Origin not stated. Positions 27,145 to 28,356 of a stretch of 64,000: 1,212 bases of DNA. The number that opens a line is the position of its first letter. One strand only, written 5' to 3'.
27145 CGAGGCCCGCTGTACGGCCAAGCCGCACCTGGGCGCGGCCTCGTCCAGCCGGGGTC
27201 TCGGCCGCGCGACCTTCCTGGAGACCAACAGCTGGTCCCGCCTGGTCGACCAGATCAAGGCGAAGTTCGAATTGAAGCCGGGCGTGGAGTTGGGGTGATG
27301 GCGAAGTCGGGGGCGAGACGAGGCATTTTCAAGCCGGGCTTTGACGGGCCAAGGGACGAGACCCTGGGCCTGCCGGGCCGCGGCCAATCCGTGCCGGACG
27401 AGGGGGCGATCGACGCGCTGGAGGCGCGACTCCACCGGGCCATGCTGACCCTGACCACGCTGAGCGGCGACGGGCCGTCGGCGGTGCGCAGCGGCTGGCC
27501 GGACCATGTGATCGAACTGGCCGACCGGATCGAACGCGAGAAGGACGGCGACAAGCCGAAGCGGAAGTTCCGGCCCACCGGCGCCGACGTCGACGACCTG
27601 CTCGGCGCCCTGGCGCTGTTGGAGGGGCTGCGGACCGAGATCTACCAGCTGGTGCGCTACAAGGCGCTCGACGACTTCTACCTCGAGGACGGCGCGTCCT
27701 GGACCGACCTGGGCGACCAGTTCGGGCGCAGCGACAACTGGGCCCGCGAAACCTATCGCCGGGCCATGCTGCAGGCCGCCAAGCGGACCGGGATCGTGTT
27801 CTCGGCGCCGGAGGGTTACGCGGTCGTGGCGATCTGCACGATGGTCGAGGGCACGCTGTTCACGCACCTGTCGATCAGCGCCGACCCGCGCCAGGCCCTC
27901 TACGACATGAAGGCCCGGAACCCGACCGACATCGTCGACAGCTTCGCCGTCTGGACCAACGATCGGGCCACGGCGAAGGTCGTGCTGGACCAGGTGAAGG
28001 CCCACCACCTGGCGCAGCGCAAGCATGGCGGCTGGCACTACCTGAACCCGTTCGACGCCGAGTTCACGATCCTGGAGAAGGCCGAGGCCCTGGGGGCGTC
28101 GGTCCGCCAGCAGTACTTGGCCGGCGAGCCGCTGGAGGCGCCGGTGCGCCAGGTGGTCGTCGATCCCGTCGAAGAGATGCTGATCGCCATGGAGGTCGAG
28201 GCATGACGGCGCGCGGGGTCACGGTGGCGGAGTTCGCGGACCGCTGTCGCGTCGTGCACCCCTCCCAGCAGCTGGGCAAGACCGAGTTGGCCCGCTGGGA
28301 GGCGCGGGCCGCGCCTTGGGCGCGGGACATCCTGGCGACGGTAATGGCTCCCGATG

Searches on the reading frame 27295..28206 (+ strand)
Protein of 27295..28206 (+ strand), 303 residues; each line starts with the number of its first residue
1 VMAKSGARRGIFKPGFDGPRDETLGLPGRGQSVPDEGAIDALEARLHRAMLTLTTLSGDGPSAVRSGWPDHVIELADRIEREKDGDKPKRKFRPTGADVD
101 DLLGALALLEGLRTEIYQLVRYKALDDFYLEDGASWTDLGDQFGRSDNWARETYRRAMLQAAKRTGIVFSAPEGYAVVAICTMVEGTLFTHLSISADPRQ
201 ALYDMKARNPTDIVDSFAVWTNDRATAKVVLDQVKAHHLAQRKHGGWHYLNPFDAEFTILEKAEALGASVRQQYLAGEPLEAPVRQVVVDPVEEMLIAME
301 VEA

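Call 74: search_protein_families(library=pfam, proteins=[window:27295-28206:+], max_evalue=0.01)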
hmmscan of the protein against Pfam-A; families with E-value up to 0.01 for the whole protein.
window:27295-28206:+ (303 aa): 1 family
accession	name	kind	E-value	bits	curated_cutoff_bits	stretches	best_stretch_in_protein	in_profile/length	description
PF19889.5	DUF6362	-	1.7e-07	32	31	1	57-159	4-96/98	Domain of unknown function (DUF6362)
